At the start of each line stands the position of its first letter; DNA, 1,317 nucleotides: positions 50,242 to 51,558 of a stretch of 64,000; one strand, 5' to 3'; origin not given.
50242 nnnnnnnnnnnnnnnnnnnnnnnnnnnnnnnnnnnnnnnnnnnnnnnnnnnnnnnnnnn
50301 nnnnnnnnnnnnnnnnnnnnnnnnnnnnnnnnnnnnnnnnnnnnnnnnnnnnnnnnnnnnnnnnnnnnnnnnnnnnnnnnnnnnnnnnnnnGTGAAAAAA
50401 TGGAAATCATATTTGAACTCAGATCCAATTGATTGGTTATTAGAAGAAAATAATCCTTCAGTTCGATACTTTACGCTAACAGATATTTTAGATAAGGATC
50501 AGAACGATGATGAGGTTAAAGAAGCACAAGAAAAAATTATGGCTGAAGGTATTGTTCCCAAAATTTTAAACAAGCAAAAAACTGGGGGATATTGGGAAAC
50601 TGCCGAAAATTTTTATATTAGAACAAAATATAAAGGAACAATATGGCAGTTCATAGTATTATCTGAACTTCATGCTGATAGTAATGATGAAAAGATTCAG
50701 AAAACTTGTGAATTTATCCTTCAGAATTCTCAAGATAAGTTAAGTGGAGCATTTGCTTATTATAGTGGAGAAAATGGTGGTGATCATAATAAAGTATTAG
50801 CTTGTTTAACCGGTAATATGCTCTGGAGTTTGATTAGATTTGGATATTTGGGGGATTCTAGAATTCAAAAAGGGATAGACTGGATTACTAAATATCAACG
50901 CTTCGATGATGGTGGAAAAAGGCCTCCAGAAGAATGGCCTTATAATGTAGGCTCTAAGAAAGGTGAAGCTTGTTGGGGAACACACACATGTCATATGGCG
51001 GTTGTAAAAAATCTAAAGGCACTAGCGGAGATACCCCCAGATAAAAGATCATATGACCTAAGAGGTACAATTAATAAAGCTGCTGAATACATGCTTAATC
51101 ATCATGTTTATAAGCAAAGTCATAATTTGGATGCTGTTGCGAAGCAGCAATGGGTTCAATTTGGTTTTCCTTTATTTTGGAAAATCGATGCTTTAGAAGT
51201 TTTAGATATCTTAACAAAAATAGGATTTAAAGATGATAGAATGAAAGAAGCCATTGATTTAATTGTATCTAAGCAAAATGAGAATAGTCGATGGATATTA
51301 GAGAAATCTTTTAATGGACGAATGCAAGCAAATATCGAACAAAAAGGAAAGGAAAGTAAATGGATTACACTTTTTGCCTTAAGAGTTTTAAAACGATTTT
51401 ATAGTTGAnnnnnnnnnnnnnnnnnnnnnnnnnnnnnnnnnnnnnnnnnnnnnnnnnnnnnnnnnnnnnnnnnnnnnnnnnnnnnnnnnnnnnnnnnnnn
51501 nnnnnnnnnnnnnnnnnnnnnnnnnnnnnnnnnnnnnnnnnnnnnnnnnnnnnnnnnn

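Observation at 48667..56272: Seven-gene operon of mostly uncharacterised families: PadR, 2x BtrH_N/DUF4872-like, alpha/alpha-toroid-like, DUF3795-like, SAM-MTase, UvrB-domain-less UvrA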

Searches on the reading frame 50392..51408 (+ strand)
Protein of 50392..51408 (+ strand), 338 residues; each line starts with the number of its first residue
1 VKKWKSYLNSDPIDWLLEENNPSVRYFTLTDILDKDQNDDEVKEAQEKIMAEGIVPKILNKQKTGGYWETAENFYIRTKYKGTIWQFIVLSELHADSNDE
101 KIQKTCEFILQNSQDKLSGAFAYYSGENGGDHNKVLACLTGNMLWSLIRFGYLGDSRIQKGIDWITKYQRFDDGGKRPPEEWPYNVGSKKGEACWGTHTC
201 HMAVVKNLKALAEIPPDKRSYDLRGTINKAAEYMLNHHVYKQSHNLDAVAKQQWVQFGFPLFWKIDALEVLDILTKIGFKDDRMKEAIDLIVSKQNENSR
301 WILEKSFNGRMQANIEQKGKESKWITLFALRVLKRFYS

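Call 3: search_protein_families(library=pfam, proteins=[window:50392-51408:+], max_evalue=0.01)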
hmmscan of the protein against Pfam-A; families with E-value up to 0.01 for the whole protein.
window:50392-51408:+ (338 aa): 2 families
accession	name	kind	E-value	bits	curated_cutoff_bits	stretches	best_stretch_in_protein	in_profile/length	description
PF00432.27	Prenyltrans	-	7.7e-06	26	26.5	1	7-220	13-192/304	Prenyltransferase alpha-alpha toroid domain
PF13243.12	SQHop_cyclase_C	-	0.0016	18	26.1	0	57-172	167-281/319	Squalene-hopene cyclase C-terminal domain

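Call 4: search_protein_families(library=ncbifam, proteins=[window:50392-51408:+], max_evalue=0.01)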
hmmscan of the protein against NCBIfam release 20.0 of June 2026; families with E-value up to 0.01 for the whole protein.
window:50392-51408:+ (338 aa): 0 families

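Call 18: search_solved_structures(query=window:50392-51408:+, max_evalue=1)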
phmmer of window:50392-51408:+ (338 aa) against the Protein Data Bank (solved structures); distinct sequences matched with E-value up to 1: 3.
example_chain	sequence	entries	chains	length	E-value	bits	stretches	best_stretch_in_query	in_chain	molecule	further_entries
4wsl_A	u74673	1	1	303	0.37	13.3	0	26-61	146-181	Pentatricopeptide repeat protein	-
9zdm_A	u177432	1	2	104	0.38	13.3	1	28-94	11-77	RhsFi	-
4wn4_A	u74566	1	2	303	0.46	13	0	26-60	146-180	Pentatricopeptide repeat protein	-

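Call 23: search_protein_families(library=padloc, proteins=[window:50392-51408:+], max_evalue=0.001)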
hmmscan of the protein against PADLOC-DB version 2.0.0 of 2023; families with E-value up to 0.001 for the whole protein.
window:50392-51408:+ (338 aa): 0 families

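Call 34: find_homologous_proteins(query=window:50392-51408:+, max_evalue=0.001)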
Query window:50392-51408:+ (338 aa): 2925 proteins with E <= 0.001 among 3650 candidates; the best 120 are listed.
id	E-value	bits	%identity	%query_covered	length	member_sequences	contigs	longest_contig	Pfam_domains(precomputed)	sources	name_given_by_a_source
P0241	3.4e-232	788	100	100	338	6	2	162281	PF00432.28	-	-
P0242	4.0e-206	702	90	100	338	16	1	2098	PF00432.28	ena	-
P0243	5.8e-206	702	88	100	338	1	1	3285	-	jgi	-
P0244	3.9e-204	696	86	100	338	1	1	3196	-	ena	-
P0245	9.3e-200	681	86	100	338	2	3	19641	PF00432.28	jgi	-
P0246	3.3e-188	643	79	100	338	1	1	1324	-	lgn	-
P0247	6.3e-188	642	79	100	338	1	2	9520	-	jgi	-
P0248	8.5e-188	642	79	100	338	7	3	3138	PF13243.13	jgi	-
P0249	2.1e-187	641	79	100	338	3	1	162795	-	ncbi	ncbi:MAG: nitrogen fixation protein NifH [Promethearchaeota archaeon]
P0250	3.6e-186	637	79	100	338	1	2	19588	-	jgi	-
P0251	3.2e-185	633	78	100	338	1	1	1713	-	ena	-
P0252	3.3e-184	630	77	98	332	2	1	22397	-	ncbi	ncbi:MAG: nitrogen fixation protein NifH, partial [Candidatus Heimdallarchaeota archaeon]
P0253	5.4e-184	629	77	100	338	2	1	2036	-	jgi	-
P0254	8.7e-183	625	78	100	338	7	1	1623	-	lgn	-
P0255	2.3e-181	621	77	100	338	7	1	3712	-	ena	-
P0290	2.8e-152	525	68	100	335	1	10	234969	PF13243.13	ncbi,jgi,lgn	-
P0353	8.1e-142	491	63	99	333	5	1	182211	PF13243.13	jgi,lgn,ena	-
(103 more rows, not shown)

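Call 35: find_encoding_contigs(protein=P0290, flank=8000, max_places=4)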
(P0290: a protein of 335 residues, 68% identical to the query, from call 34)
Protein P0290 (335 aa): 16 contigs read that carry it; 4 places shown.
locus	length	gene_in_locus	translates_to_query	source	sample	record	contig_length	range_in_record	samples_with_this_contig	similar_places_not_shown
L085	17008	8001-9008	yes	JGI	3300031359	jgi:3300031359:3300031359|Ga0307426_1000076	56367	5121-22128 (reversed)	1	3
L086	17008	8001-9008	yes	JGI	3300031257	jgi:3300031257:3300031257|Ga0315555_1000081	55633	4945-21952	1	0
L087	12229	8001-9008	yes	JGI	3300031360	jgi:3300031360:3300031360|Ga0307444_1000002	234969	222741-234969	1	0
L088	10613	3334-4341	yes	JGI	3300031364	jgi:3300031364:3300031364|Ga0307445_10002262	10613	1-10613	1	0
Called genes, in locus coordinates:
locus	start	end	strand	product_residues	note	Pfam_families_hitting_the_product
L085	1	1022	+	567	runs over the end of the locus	PF00520:Ion_trans, PF07885:Ion_trans_2, PF00520:Ion_trans, PF07885:Ion_trans_2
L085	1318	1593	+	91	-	PF04014:MazE_antitoxin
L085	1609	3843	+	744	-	PF00664:ABC_membrane, PF00005:ABC_tran, PF02463:SMC_N (faint)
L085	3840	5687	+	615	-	PF00664:ABC_membrane, PF00005:ABC_tran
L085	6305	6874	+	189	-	PF03551:PadR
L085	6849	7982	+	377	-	PF13529:Peptidase_C39_2 (weak), PF14399:BtrH_N, PF16169:DUF4872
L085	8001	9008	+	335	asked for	PF13243:SQHop_cyclase_C (faint)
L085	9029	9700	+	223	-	PF13489:Methyltransf_23 (faint), PF01209:Ubie_methyltran, PF05175:MTS (weak), PF06325:PrmA (weak), PF13847:Methyltransf_31, PF08241:Methyltransf_11, PF08242:Methyltransf_12, PF13649:Methyltransf_25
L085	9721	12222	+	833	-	PF00005:ABC_tran (faint), PF02463:SMC_N (faint), PF13555:AAA_29 (faint), PF20703:nSTAND1 (faint), PF00684:DnaJ_CXXCXGXG (faint), PF17755:UvrA_DNA-bind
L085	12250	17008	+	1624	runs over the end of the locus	PF00931:NB-ARC (faint), PF01443:Viral_helicase1 (faint), PF02463:SMC_N (faint), PF02492:cobW (faint), PF03193:RsgA_GTPase (faint), PF05729:NACHT (faint), PF17755:UvrA_DNA-bind (weak), PF00005:ABC_tran, +15 more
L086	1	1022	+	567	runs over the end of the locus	PF00520:Ion_trans, PF07885:Ion_trans_2, PF00520:Ion_trans, PF07885:Ion_trans_2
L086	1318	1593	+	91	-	PF04014:MazE_antitoxin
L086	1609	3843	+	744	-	PF00664:ABC_membrane, PF00005:ABC_tran, PF02463:SMC_N (faint)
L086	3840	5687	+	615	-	PF00664:ABC_membrane, PF00005:ABC_tran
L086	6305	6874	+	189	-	PF03551:PadR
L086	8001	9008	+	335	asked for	PF13243:SQHop_cyclase_C (faint)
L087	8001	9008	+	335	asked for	PF13243:SQHop_cyclase_C (faint)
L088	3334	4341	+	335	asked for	PF13243:SQHop_cyclase_C (faint)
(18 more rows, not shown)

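Call 36: find_encoding_contigs(protein=P0353, flank=8000, max_places=3)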
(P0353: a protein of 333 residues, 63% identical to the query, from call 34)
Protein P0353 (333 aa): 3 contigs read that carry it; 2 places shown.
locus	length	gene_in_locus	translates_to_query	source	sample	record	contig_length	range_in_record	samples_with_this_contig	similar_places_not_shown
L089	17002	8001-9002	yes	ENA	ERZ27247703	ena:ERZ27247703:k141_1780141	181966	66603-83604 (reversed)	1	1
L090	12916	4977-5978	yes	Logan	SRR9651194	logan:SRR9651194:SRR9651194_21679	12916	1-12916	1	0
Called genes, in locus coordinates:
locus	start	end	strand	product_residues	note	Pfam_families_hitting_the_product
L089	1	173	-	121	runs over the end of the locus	PF06262:Zincin_1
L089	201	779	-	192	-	PF02572:CobA_CobO_BtuR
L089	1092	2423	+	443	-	PF02403:Seryl_tRNA_N, PF00587:tRNA-synt_2b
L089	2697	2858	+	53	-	-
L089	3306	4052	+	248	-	PF01209:Ubie_methyltran, PF08241:Methyltransf_11, PF08242:Methyltransf_12, PF13649:Methyltransf_25, PF13847:Methyltransf_31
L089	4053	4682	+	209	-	PF07947:YhhN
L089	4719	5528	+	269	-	PF19420:DDAH_eukar, PF02274:ADI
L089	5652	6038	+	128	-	-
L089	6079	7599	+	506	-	PF08903:DUF1846, PF20921:DUF1846_C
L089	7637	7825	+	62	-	PF01361:Tautomerase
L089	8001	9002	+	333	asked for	PF13243:SQHop_cyclase_C (faint)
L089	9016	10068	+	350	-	PF06172:Cupin_5, PF13302:Acetyltransf_3, PF13420:Acetyltransf_4, PF00583:Acetyltransf_1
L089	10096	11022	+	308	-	-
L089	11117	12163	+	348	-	PF14399:BtrH_N, PF13529:Peptidase_C39_2 (weak), PF16169:DUF4872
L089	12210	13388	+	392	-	PF00753:Lactamase_B, PF19583:ODP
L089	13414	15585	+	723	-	PF00930:DPPIV_N, PF26549:Tricorn_N (faint), PF05448:AXE1 (weak), PF02129:Peptidase_S15, PF00326:Peptidase_S9, PF01738:DLH, PF20434:BD-FAE (weak)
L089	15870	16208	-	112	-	PF01934:HepT-like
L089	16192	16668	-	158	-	PF12728:HTH_17, PF13384:HTH_23 (faint), PF01909:NTP_transf_2, PF18765:Polbeta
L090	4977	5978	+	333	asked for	PF13243:SQHop_cyclase_C (faint)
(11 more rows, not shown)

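Call 48: predict_structure(alignment_id=A2)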
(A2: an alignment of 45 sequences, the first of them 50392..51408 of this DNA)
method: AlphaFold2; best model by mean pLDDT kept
length: 338 residues; sequences in the alignment: 45
mean_pLDDT: 91.5   pTM: 0.91
mean pLDDT of the five models: 91.5, 89.9, 88.0, 85.8, 85.2
residues with pLDDT >= 90: 256; 70-90: 63; 50-70: 18; < 50: 1
segments of 3 or more residues with pLDDT < 50: none
pLDDT, mean of each block of 10 residues (from residue 1): 86 94 96 97 97 92 93 77 91 96 98 96 91 93 98 98 96 83 81 80 96 97 98 96 89 88 88 97 96 97 74 72 95 96
secondary structure, 60 per line:
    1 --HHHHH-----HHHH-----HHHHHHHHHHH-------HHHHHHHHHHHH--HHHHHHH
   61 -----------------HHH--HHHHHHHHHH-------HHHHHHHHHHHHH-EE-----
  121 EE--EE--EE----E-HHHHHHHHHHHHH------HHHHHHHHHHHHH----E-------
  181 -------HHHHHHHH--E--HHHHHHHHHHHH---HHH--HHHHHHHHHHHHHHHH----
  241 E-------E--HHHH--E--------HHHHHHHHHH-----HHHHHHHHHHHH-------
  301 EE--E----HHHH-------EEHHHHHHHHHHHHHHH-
elements in order: H3-7 H13-16 H22-32 H40-51 H54-60 H83-92 H100-112 H137-149 H156-168 H188-195 H201-212 H221-236 H252-255 H267-276 H282-293 H310-313 H323-337

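Call 52: fold_search(model_id=the predicted structure, library=pdb)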
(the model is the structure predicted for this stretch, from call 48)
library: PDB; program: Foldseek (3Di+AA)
matches with E <= 10: 689; with E <= 0.001: 10
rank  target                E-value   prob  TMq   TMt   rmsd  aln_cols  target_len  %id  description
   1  6sbg                  5.0e-05  1.00  0.44  0.43   9.7       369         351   14  Structure of type II terpene cyclase MstE_R337A from Scytonema in complex with geranylgeranyl dihydroxybenzoate (substra (released 2020-07-15)
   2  3sqc_A                1.3e-04  1.00  0.45  0.27   9.4       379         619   12  SQUALENE-HOPENE CYCLASE (released 1999-05-18)
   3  2sqc_A                1.8e-04  1.00  0.45  0.27   8.8       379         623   14  SQUALENE-HOPENE CYCLASE FROM ALICYCLOBACILLUS ACIDOCALDARIUS (released 1999-04-27)
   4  6sbe                  1.9e-04  1.00  0.45  0.43   9.6       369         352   14  Structure of type II terpene cyclase MstE_D109N from Scytonema in complex with geranylgeranyl dihydroxybenzoate (substra (released 2020-07-15)
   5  7xq4                  2.5e-04  1.00  0.49  0.36   7.4       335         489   12  Drimenyl diphosphate synthase from Streptomyces showdoensis (apo) (released 2023-03-15)
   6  6tav_A                3.8e-04  1.00  0.46  0.14   8.7       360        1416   14  Crystal structure of endopeptidase-induced alpha2-macroglobulin (released 2021-05-12)
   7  6ysq_D                5.5e-04  1.00  0.44  0.27   8.4       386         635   14  The hC4Nb8 complement inhibitory nanobody in complex with C4b (released 2020-06-24)
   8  1w6j                  6.7e-04  0.99  0.34  0.19  21.3       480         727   13  Structure of human OSC in complex with Ro 48-8071 (released 2004-10-29)
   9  6ij1                  8.3e-04  1.00  0.45  0.45   9.2       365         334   12  Crystal structure of a protein from Actinoplanes (released 2019-09-11)
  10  6tav_D                8.7e-04  1.00  0.34  0.12  10.4       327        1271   14  Crystal structure of endopeptidase-induced alpha2-macroglobulin (released 2021-05-12)
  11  1hzf                  1.1e-03  1.00  0.40  0.44   9.1       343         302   12  C4ADG FRAGMENT OF HUMAN COMPLEMENT FACTOR C4A (released 2002-10-09)
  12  9r4k                  1.1e-03  1.00  0.44  0.42   9.6       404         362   12  Crystal structure of CtGH76 from Chaetomium thermophilum (released 2025-07-16)
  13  8wbu                  1.1e-03  1.00  0.44  0.39   7.5       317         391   12  The crystal structure of circular mannose with mutant H247F of the cellobiose 2-epimerase from Caldicellulosiruptor sacc (released 2023-10-25)
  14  7tem_B                1.5e-03  0.99  0.33  0.29   9.4       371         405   12  Crystal Structure of the Putative Exported Protein YPO2471 from Yersinia pestis (released 2022-01-19)
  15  6tav_C                1.6e-03  1.00  0.33  0.12  10.2       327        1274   15  Crystal structure of endopeptidase-induced alpha2-macroglobulin (released 2021-05-12)
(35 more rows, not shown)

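Call 60: search_protein_families(library=pfam, proteins=[L089:10096-11022:+], max_evalue=1)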
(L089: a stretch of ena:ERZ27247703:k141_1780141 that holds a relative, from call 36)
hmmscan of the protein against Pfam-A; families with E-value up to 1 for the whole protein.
L089:10096-11022:+ (308 aa): 2 families
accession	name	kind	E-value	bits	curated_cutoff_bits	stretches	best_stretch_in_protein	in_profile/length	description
PF14397.11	ATPgrasp_ST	-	0.00019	21.2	31.4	1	83-178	9-104/278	Sugar-transfer associated ATP-grasp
PF14305.11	ATPgrasp_TupA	-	0.13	12.2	25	1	128-167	50-88/241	TupA-like ATPgrasp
